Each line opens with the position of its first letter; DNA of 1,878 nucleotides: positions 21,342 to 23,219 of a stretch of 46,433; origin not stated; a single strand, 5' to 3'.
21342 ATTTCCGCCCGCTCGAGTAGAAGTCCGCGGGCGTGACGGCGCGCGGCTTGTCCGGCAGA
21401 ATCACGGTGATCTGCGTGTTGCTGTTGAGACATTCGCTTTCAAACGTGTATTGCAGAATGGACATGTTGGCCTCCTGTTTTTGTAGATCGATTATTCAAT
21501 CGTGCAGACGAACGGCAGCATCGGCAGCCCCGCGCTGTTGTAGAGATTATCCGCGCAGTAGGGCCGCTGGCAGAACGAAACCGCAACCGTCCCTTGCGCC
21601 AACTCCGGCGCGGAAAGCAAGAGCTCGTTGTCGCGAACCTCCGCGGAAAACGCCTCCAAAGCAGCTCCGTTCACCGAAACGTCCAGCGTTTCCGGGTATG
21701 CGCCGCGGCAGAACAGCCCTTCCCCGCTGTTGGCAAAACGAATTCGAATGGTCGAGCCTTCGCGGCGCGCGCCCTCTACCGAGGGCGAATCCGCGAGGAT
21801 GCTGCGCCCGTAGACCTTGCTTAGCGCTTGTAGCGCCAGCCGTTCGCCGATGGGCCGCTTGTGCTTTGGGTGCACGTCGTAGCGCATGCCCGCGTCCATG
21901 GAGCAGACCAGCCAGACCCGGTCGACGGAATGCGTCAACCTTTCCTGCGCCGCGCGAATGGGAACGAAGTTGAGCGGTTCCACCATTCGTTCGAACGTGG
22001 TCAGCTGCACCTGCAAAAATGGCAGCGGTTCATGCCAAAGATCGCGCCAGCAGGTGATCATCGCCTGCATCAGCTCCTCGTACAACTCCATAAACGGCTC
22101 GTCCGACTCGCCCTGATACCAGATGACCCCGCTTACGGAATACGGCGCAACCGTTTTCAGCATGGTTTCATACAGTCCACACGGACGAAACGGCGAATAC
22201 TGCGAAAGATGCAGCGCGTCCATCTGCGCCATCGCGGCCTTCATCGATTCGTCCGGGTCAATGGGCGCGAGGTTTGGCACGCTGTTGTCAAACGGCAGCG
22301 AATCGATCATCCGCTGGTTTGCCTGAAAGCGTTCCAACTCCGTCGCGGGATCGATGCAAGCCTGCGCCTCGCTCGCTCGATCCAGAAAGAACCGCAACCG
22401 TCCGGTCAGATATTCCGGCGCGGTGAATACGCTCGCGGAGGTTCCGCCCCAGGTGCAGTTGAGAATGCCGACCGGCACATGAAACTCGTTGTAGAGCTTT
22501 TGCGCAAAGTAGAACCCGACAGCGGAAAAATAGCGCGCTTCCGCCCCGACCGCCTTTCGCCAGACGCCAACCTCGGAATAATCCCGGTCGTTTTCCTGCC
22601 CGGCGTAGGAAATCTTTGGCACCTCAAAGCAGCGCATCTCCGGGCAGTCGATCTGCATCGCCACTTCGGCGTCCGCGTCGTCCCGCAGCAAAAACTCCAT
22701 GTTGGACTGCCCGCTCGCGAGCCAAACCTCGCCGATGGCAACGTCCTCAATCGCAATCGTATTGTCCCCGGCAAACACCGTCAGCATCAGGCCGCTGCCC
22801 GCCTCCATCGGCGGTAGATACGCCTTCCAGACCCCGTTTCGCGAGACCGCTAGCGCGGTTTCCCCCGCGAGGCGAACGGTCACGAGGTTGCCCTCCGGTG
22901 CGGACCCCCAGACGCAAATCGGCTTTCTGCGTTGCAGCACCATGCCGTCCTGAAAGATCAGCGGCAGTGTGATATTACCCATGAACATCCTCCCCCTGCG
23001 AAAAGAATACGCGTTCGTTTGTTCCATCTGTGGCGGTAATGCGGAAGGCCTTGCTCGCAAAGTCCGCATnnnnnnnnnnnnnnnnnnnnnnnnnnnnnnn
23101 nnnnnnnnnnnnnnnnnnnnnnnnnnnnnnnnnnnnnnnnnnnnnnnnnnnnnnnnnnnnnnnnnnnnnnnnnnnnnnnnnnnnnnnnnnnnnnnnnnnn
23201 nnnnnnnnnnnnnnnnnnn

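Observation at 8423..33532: Esterase-saturated, glycosidase-free sugar locus: candidate intracellular pathway for heavily acylated alpha-glucosides (acyl-sugars)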

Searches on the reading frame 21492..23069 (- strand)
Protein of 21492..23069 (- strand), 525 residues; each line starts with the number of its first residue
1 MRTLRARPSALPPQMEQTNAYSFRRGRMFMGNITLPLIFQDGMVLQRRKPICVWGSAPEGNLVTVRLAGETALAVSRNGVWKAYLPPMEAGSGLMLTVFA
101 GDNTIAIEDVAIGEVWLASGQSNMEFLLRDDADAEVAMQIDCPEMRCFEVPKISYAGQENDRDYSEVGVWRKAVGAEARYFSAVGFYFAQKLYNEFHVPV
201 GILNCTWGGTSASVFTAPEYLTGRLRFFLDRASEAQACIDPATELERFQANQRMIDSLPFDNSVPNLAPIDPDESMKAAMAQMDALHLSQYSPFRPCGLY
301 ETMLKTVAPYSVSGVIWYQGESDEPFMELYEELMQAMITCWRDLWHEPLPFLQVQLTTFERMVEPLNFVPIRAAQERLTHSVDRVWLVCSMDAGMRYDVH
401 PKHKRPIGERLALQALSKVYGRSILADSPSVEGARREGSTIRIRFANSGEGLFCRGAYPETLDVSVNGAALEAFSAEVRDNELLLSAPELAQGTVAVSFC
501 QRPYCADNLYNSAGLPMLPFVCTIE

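Call 5: search_protein_families(library=pfam, proteins=[window:21492-23069:-], max_evalue=0.01)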
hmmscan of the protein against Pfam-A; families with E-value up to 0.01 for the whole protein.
window:21492-23069:- (525 aa): 1 family
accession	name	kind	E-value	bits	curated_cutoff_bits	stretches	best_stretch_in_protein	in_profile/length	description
PF03629.24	SASA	-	5.1e-15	56.1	24.8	1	298-415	103-224/226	Carbohydrate esterase, sialic acid-specific acetylesterase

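Call 7: search_protein_families(library=ncbifam, proteins=[window:21492-23069:-], max_evalue=0.01)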
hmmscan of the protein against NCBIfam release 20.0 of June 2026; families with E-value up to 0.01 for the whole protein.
window:21492-23069:- (525 aa): 1 family
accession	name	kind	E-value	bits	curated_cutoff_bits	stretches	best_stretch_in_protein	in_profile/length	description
NF033510.3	Ca_tandemer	repeat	0.0019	18.5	50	1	35-102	15-90/96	Ca2+-stabilized repeat-containing adhesin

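Call 55: search_solved_structures(query=window:21492-22982:-, max_evalue=0.001)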
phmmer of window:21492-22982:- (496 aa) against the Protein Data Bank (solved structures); distinct sequences matched with E-value up to 0.001: 7.
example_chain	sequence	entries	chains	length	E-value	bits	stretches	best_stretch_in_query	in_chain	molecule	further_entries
9h4u_A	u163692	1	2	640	2.4e-65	224.3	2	256-491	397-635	Carbohydrate esterase FI8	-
9ega_A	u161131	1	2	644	1.4e-53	185.5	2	4-203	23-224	Sialate O-acetylesterase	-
7kmm_A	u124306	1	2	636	2.9e-53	184.5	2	5-185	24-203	Sialic acid-specific 9-O-acetylesterase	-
8f9o_A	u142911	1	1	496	1.5e-21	79.9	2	13-188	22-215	Sialic acid acetylesterase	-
8f9p_A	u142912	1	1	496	4.1e-21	78.5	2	13-188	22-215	Sialic acid acetylesterase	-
8f9q_A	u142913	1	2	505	2.6e-19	72.5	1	12-188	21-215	Sialic acid acetylesterase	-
8f9r_A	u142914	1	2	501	8.1e-19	70.9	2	11-189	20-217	Sialic acid acetylesterase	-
